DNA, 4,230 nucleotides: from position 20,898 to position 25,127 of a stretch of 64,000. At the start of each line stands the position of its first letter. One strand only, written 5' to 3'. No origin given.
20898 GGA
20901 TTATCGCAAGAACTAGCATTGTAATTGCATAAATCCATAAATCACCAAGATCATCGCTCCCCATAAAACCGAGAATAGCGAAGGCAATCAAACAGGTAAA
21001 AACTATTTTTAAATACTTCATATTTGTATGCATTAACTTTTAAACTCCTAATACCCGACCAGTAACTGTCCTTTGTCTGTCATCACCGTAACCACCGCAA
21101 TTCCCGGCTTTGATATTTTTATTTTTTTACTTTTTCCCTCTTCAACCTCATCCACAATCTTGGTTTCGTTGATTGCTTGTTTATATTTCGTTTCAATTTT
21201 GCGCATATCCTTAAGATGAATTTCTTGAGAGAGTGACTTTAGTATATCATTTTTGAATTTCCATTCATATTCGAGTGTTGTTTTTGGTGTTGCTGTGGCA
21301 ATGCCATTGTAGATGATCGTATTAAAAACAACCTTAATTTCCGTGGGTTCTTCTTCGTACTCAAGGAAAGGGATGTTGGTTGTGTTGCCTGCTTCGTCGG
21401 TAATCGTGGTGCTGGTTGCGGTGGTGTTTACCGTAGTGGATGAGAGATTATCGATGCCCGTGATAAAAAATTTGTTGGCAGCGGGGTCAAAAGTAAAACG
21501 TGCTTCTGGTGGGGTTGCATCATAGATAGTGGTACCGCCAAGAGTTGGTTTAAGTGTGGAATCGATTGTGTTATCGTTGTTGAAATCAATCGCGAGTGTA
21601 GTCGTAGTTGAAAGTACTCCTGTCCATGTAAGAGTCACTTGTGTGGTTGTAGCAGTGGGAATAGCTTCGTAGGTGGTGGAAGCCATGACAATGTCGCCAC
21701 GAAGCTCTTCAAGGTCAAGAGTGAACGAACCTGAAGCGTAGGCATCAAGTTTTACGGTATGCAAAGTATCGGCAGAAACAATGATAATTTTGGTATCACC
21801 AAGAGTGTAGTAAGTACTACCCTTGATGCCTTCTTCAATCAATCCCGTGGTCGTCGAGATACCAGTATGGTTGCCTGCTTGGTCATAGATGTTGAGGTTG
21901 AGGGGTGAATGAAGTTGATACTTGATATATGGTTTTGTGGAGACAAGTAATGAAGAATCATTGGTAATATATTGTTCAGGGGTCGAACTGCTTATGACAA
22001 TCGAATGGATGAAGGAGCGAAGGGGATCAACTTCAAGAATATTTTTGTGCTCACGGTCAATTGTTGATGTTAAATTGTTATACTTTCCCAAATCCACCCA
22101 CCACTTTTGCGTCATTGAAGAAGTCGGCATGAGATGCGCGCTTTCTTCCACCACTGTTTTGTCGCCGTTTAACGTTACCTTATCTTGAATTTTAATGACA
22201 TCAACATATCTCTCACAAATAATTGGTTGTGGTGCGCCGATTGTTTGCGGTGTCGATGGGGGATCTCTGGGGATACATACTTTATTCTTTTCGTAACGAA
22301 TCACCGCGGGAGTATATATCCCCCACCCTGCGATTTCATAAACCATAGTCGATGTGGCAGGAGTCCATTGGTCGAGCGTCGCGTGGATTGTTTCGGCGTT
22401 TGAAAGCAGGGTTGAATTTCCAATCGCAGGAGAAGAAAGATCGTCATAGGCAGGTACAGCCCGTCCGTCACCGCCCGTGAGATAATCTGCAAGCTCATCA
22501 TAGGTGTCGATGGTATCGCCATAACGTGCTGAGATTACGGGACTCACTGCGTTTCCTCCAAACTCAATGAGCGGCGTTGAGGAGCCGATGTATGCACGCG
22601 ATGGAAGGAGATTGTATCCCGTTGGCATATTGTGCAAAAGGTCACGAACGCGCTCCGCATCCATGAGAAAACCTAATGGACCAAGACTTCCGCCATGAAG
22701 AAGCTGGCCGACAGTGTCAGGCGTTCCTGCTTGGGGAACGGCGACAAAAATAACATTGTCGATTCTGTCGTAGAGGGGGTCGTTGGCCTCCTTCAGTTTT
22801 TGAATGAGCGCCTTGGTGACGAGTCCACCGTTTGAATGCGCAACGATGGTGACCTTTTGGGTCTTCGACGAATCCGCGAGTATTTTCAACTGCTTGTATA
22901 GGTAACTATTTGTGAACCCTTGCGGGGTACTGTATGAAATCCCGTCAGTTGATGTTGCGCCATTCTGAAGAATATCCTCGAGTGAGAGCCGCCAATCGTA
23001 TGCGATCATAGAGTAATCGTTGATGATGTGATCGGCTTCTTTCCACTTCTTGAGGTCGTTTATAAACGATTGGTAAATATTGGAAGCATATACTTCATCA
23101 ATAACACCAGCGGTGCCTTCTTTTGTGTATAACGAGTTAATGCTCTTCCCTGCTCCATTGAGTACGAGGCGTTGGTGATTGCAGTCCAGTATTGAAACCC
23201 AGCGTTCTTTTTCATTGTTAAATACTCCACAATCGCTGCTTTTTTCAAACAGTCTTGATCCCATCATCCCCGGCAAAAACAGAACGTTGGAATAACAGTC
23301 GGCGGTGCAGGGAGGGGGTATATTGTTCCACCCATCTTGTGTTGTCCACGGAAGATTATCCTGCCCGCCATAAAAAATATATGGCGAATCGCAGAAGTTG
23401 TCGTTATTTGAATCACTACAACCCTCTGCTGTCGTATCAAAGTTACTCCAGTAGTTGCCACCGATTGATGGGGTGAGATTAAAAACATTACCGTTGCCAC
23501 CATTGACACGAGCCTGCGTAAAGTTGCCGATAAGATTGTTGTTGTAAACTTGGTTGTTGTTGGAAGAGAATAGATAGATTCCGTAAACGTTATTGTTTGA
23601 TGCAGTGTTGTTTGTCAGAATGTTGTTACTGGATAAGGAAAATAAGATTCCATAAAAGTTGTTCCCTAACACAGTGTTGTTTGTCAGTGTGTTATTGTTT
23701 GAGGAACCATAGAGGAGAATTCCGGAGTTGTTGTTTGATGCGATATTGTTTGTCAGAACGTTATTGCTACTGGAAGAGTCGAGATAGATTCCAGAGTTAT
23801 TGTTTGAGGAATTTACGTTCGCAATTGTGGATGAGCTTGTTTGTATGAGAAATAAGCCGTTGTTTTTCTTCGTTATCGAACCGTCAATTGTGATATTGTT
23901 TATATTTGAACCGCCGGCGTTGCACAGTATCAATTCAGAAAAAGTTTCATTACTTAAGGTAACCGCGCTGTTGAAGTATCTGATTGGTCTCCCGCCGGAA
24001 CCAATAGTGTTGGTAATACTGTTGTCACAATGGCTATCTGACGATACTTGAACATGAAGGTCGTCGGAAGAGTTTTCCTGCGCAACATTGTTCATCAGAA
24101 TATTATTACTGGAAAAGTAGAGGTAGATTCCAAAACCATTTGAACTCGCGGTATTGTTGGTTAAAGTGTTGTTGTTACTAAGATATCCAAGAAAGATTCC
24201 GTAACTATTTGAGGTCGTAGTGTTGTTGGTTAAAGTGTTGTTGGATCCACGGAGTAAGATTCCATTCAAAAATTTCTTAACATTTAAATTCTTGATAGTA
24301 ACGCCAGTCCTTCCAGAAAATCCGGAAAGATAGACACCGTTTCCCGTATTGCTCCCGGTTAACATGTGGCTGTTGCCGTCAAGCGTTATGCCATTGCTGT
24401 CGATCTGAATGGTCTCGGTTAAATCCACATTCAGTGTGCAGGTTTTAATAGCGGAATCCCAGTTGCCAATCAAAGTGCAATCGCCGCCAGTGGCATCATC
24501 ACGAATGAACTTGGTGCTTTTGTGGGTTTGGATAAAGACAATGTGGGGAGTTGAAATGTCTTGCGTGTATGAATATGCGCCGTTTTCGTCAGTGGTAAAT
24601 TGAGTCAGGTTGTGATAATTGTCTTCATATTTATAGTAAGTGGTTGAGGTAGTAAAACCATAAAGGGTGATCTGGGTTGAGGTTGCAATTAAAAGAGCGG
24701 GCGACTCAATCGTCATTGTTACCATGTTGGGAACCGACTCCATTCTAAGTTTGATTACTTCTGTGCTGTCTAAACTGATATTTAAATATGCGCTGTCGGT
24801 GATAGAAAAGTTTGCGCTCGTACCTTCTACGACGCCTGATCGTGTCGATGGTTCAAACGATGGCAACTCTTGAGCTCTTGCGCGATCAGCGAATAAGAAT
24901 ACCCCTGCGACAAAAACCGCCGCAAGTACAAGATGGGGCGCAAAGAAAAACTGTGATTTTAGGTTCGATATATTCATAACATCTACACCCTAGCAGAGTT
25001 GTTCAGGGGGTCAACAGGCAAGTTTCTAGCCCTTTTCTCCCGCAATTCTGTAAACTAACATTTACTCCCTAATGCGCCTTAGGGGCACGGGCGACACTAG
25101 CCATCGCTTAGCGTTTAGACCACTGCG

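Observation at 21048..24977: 1309-aa secreted beta-helix plus lipase-like protein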

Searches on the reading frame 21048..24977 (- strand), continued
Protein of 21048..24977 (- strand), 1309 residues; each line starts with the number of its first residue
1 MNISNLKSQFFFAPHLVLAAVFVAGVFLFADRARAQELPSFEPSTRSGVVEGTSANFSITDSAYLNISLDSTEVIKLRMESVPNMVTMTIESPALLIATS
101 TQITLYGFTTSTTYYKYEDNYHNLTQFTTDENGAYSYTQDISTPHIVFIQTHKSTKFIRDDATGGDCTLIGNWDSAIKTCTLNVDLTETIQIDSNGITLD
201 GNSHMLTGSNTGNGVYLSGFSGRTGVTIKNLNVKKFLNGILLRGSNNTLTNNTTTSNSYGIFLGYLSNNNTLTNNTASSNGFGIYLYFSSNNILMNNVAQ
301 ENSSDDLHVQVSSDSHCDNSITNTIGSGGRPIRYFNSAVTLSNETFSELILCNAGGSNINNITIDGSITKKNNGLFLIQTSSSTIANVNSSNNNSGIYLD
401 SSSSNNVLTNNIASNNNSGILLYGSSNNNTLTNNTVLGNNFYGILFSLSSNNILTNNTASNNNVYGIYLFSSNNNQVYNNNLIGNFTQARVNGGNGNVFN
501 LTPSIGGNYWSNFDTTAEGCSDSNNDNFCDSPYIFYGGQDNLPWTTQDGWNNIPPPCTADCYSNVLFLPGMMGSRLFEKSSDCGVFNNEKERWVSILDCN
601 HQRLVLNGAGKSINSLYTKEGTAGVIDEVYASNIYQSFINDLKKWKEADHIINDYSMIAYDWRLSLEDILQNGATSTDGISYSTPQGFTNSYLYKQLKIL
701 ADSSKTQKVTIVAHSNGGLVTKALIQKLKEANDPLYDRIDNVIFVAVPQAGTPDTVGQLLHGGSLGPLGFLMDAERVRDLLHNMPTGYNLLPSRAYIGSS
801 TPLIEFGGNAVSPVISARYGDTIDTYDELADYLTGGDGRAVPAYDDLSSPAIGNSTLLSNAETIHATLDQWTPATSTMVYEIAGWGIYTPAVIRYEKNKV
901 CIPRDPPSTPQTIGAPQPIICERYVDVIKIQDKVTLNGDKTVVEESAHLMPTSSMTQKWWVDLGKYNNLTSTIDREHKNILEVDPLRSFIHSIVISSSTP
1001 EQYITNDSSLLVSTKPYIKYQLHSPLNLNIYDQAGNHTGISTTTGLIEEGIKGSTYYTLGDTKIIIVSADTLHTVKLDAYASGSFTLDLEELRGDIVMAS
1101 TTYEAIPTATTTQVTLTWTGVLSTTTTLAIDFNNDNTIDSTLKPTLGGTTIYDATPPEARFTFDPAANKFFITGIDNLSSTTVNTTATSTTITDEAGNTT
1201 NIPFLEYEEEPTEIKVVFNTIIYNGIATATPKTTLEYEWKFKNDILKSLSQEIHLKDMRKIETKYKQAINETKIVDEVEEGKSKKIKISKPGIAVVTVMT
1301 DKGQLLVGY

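Call 80: search_protein_families(library=pfam, proteins=[P0019, P0021, P0029, P0006, P0015, P0020, P0031, P0058], max_evalue=0.0001)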
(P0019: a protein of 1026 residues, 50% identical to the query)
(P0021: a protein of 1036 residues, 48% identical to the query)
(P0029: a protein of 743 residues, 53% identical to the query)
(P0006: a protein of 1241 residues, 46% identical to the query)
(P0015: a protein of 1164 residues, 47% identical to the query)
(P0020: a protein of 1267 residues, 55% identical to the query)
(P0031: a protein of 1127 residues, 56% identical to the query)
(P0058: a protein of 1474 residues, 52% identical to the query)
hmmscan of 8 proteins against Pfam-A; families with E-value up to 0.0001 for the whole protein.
P0019 (1026 aa): 3 families
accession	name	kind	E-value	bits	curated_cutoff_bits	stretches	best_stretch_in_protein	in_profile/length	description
PF05048.19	NosD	-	1.7e-30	106.5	23.6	2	369-515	46-190/212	Periplasmic copper-binding protein (NosD)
PF13229.12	Beta_helix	-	6.4e-23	81.6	25.9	2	360-494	3-138/158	Right handed beta helix region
PF00877.26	NLPC_P60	-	4.3e-06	27.1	23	1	603-711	12-89/105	NlpC/P60 family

P0021 (1036 aa): 3 families
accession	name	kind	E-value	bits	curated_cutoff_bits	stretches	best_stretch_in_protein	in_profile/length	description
PF05048.19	NosD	-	3.8e-37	128.2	23.6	2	289-414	75-211/212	Periplasmic copper-binding protein (NosD)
PF13229.12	Beta_helix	-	1.4e-27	96.7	25.9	2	197-337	15-157/158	Right handed beta helix region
PF00877.26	NLPC_P60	-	7.8e-09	35.9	23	1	632-707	11-75/105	NlpC/P60 family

P0029 (743 aa): 3 families
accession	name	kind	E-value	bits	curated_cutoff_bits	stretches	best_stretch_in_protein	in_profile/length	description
PF05048.19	NosD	-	6.6e-34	117.6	23.6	2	193-346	2-154/212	Periplasmic copper-binding protein (NosD)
PF13229.12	Beta_helix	-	2.5e-28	99.1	25.9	2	204-358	2-152/158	Right handed beta helix region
PF01551.29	Peptidase_M23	-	6.5e-17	62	28.7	1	590-693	2-92/96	Peptidase family M23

P0006 (1241 aa): 5 families
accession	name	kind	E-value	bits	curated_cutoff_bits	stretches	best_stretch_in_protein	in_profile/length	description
PF05048.19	NosD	-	3.1e-104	347.4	23.6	7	839-981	65-211/212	Periplasmic copper-binding protein (NosD)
PF13229.12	Beta_helix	-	3.1e-79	264.5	25.9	6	429-580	3-157/158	Right handed beta helix region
PF22888.1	FIMAH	-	1.9e-07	32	24.8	1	1151-1229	2-81/81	FIMAH domain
PF02412.23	TSP_3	-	2.4e-07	30.8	25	0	1085-1106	4-25/36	Thrombospondin type 3 repeat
PF18884.5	TSP3_bac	-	1.2e-06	28.6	25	1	1096-1114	1-19/22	Bacterial TSP3 repeat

P0015 (1164 aa): 2 families
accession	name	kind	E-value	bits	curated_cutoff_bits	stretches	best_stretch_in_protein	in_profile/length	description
PF05048.19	NosD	-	1e-74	251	23.6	4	410-561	9-157/212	Periplasmic copper-binding protein (NosD)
PF13229.12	Beta_helix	-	1.3e-58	197.5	25.9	4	211-370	1-155/158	Right handed beta helix region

P0020 (1267 aa): 3 families
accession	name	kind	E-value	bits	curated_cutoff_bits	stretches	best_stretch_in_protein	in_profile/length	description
PF05048.19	NosD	-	1.1e-37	129.9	23.6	2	354-517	39-211/212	Periplasmic copper-binding protein (NosD)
PF13229.12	Beta_helix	-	6.6e-26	91.3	25.9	2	181-319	6-147/158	Right handed beta helix region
PF01464.25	SLT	-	6.1e-05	23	21.3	0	712-762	8-54/117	Transglycosylase SLT domain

P0031 (1127 aa): 2 families
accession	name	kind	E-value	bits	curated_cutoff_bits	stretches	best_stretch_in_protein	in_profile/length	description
PF05048.19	NosD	-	2.2e-25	89.8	23.6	2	304-433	70-211/212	Periplasmic copper-binding protein (NosD)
PF13229.12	Beta_helix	-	4.8e-19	69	25.9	2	161-268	22-137/158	Right handed beta helix region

P0058 (1474 aa): 3 families
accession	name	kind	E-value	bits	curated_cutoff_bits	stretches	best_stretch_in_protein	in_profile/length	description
PF05048.19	NosD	-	4e-33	115.1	23.6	2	236-388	47-211/212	Periplasmic copper-binding protein (NosD)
PF13229.12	Beta_helix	-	1.7e-24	86.7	25.9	2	61-199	17-155/158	Right handed beta helix region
PF00149.33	Metallophos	-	2.1e-15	58.1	21.5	1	565-820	2-190/191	Calcineurin-like phosphoesterase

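Call 82: find_encoding_contigs(protein=P0018, flank=3000, max_places=2)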
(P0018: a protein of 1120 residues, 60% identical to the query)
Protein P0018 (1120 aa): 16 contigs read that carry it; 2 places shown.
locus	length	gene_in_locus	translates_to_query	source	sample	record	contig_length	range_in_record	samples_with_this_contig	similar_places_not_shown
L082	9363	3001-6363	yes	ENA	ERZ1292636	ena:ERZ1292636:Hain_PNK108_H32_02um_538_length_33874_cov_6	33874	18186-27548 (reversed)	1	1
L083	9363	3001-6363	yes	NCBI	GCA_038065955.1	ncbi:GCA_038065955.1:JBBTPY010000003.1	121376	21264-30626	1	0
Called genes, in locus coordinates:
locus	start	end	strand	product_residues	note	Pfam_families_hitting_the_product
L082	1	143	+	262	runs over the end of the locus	PF01026:TatD_DNase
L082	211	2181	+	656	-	PF02518:HATPase_c, PF00204:DNA_gyraseB, PF01751:Toprim, PF00986:DNA_gyraseB_C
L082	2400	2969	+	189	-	PF02357:NusG, PF00467:KOW (weak)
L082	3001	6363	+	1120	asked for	PF05048:NosD, PF13229:Beta_helix, PF05048:NosD, PF13229:Beta_helix, PF13529:Peptidase_C39_2 (weak)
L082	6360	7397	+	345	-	-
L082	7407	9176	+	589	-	-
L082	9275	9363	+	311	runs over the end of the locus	-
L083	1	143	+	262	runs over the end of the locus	PF01026:TatD_DNase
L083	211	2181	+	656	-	PF02518:HATPase_c, PF00204:DNA_gyraseB, PF01751:Toprim, PF00986:DNA_gyraseB_C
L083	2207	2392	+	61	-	PF00584:SecE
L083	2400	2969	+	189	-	PF02357:NusG, PF00467:KOW (weak)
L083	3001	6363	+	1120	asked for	PF05048:NosD, PF13229:Beta_helix, PF05048:NosD, PF13229:Beta_helix, PF13529:Peptidase_C39_2 (weak)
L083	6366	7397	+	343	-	-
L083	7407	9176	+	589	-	-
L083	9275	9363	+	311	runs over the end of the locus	-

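Call 83: find_encoding_contigs(protein=P0021, flank=3000, max_places=2)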
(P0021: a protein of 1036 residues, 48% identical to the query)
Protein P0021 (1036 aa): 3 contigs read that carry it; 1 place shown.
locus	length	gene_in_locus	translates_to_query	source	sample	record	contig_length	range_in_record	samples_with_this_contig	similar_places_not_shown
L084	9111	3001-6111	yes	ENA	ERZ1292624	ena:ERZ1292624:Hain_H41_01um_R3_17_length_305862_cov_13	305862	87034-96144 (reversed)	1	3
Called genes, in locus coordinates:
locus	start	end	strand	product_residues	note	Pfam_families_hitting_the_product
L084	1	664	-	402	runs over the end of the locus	PF08529:NusA_N, PF00575:S1, PF13184:KH_NusA_1st, PF26594:KH_NusA_2nd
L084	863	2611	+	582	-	PF05157:MshEN, PF00437:T2SSE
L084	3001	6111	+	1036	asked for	PF05048:NosD, PF13229:Beta_helix, PF05048:NosD, PF13229:Beta_helix, PF00877:NLPC_P60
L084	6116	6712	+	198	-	-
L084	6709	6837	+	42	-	-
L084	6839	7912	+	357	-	-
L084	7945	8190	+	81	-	-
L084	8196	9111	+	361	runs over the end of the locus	-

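Call 90: list_cluster_members(proteins=[P0001, P0239])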
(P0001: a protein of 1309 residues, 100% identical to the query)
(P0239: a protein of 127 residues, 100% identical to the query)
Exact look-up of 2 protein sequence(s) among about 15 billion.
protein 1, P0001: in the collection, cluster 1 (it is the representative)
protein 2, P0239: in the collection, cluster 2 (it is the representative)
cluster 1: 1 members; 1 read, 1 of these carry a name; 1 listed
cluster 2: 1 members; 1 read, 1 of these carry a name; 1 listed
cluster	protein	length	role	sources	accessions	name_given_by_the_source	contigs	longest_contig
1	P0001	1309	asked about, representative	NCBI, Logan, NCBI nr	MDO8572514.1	MAG: NosD domain-containing protein [bacterium] | NosD domain-containing protein [bacterium]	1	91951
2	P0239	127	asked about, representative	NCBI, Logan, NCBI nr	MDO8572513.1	MAG: hypothetical protein Q7S11_01935 [bacterium] | hypothetical protein [bacterium]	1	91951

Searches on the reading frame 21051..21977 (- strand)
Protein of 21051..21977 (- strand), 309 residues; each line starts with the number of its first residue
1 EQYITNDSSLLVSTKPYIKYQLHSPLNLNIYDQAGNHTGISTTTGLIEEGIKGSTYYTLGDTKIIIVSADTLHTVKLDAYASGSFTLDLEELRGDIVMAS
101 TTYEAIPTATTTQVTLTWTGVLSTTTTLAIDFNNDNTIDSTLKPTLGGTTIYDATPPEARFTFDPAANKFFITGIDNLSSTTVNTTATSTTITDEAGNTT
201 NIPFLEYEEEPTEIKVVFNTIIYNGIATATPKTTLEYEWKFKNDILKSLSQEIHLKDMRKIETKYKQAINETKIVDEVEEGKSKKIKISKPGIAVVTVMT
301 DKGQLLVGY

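Call 60: predict_structure(alignment_id=A3)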
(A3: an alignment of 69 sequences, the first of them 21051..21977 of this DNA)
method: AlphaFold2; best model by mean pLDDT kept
length: 309 residues; sequences in the alignment: 69
mean_pLDDT: 95.3   pTM: 0.83
mean pLDDT of the five models: 95.3, 95.1, 95.0, 94.9, 94.3
residues with pLDDT >= 90: 289; 70-90: 9; 50-70: 9; < 50: 2
segments of 3 or more residues with pLDDT < 50: none
pLDDT, mean of each block of 10 residues (from residue 1): 60 88 96 98 95 96 97 98 98 96 98 98 97 97 97 97 95 96 98 96 98 98 97 98 96 97 98 96 94 98 96
secondary structure, 60 per line:
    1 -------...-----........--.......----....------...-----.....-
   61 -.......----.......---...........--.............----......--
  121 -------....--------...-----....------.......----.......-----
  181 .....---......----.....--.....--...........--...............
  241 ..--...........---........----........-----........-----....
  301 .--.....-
elements in order: E16-23 E26-32 E37-40 E47-49 E55-59 E62-68 E73-79 E83-93 E96-108 E113-118 E128-131 E140-142 E148-151 E158-164 E169-175 E181-185 E189-194 E199-203 E206-210 E213-223 E226-242 E245-255 E259-266 E271-278 E284-291 E297-301 E304-308

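Call 63: search_protein_families(library=pfam, proteins=[window:21051-21977:-], max_evalue=0.1)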
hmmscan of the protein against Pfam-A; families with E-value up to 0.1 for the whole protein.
window:21051-21977:- (309 aa): 1 family
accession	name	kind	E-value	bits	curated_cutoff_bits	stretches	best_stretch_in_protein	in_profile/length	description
PF12245.14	Big_3_2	-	0.003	18.2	23.3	0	26-42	99-115/122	Bacterial Ig-like domain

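Call 74: search_protein_representatives(protein=window:21051-21977:-)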
Query: 309 residues. Proteins with E-value up to 0.001 (for the whole library): 1958; up to 1e-10: 766; up to 1e-30: 114. The best 150 are listed.
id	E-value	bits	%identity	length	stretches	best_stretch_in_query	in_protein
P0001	4.8e-192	652.5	100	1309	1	1-309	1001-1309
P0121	2.2e-148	509.2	78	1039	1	2-309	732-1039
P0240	1.5e-101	355.6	57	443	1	2-307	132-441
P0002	2.6e-83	295.8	52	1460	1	4-307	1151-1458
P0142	1.4e-76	273.7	48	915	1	2-309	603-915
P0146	1.8e-72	260.2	48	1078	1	3-305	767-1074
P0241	1.4e-69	250.7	47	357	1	16-308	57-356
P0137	3.6e-59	216.6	44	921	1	13-309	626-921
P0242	8.3e-59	215.4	42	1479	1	3-308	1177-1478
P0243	1.3e-57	211.4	56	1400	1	2-203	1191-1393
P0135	2.3e-57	210.7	41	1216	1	2-303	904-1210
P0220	9.3e-55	202.1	42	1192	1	17-309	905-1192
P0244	7.6e-54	199.1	41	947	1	15-309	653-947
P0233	6.6e-53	196.0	42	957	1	13-309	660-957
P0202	1.4e-52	194.9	40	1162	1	12-306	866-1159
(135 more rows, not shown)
